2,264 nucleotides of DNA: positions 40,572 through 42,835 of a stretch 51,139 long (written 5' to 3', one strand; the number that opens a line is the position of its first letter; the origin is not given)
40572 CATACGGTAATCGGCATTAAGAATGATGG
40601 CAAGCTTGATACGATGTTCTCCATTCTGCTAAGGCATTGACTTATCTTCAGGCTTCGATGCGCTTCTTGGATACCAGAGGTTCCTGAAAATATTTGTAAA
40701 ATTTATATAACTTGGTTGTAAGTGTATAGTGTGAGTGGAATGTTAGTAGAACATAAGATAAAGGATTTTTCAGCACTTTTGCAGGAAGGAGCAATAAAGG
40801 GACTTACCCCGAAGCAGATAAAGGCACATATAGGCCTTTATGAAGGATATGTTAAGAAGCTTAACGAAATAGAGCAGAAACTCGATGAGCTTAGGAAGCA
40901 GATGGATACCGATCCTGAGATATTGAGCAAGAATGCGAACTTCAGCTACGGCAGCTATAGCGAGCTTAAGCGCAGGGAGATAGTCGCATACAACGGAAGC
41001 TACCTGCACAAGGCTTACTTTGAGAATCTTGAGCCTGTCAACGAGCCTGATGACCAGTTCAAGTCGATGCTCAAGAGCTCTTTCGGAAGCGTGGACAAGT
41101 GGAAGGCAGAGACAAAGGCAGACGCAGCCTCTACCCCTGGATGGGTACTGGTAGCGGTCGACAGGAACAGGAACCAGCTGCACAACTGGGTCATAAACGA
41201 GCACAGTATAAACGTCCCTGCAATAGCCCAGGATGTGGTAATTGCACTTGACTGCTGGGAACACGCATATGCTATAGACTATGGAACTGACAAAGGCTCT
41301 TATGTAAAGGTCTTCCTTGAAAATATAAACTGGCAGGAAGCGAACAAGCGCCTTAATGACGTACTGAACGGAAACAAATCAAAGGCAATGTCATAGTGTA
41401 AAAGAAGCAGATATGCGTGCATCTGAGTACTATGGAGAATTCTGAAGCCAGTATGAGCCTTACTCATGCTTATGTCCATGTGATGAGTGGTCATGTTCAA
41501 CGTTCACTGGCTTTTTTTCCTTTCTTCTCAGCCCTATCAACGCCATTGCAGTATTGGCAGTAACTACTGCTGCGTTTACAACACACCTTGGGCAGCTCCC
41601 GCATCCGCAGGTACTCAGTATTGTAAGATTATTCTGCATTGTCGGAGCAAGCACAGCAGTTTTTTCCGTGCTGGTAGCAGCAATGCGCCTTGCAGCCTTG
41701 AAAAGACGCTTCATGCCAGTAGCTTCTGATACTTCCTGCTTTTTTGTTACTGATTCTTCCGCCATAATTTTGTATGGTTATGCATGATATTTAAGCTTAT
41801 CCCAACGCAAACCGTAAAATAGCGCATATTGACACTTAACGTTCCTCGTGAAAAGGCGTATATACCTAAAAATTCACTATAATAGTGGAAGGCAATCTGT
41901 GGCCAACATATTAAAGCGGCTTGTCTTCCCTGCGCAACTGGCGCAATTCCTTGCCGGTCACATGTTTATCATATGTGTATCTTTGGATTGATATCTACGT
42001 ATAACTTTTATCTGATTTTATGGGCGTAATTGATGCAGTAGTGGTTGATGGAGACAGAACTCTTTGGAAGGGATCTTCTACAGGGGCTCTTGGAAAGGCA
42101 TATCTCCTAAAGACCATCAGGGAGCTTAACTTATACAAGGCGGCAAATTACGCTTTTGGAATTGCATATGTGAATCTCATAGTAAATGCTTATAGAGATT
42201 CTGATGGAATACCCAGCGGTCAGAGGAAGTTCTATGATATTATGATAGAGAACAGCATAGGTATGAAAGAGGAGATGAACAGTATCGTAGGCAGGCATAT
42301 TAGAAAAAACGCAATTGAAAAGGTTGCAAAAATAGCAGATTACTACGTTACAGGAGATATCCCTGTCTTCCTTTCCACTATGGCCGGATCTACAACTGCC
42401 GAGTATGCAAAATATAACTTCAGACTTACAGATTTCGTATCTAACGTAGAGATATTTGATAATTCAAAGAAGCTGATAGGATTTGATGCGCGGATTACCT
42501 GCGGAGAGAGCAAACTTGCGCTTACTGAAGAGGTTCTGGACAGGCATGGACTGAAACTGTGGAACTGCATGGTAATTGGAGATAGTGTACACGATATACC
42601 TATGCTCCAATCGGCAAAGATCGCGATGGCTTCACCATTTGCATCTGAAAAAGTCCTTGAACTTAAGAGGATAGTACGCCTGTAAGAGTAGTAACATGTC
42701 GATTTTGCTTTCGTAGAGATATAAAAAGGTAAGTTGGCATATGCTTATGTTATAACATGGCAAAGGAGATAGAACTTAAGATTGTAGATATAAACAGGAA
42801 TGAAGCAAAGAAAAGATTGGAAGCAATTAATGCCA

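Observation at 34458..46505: Six-member paralogous family of small proteins spread over three loci within 12 kb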

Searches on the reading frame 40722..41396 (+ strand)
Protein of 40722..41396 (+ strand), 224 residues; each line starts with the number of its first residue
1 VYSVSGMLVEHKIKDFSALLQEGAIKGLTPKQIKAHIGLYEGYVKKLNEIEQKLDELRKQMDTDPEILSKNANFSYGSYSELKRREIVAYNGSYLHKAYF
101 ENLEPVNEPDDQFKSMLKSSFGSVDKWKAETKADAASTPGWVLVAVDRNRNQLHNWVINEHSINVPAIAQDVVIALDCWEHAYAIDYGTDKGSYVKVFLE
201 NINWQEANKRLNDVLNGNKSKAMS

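Call 24: search_protein_families(library=pfam, proteins=[window:40722-41396:+], max_evalue=0.01)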
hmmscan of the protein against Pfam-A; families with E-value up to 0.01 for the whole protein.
window:40722-41396:+ (224 aa): 1 family
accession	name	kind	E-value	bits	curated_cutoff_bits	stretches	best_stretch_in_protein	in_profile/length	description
PF02777.23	Sod_Fe_C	-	9.6e-22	77.4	20.9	1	110-210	2-102/102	Iron/manganese superoxide dismutases, C-terminal domain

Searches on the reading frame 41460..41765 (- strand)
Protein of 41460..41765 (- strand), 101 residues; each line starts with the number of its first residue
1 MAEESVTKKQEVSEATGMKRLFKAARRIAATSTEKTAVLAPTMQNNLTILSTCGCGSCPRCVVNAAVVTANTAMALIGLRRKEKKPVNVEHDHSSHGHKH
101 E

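Call 24: search_protein_families(library=pfam, proteins=[window:41460-41765:-], max_evalue=0.01)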
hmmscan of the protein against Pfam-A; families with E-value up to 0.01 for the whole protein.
window:41460-41765:- (101 aa): 0 families

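Call 71: search_protein_families(library=padloc, proteins=[window:41460-41765:-], max_evalue=0.1)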
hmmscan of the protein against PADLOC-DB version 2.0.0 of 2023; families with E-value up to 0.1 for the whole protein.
window:41460-41765:- (101 aa): 0 families

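Call 72: search_protein_families(library=phrogs, proteins=[window:41460-41765:-], max_evalue=0.1)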
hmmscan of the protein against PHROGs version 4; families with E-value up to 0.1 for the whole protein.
window:41460-41765:- (101 aa): 1 family
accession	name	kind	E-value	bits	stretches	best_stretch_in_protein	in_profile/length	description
phrog_37439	-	unknown function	0.027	15.5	1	4-68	13-77/80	-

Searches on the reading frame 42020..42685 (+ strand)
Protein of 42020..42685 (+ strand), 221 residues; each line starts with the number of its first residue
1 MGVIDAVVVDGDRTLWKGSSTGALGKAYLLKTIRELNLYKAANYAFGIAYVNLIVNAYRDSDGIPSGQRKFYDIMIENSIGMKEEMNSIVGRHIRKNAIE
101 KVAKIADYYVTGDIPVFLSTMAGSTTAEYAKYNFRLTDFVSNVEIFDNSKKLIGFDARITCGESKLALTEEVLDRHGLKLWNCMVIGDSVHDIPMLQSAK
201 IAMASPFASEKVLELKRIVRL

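Call 24: search_protein_families(library=pfam, proteins=[window:42020-42685:+], max_evalue=0.01)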
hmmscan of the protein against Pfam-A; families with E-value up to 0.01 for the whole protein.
window:42020-42685:+ (221 aa): 3 families
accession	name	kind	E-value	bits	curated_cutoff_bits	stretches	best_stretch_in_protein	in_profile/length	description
PF12710.13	HAD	-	5e-06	27.5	27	1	149-197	136-189/189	haloacid dehalogenase-like hydrolase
PF08282.18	Hydrolase_3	-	9.4e-06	26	20.9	1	162-214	185-237/255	haloacid dehalogenase-like hydrolase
PF00702.32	Hydrolase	-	0.0003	21.7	26.4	1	150-199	151-190/191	haloacid dehalogenase-like hydrolase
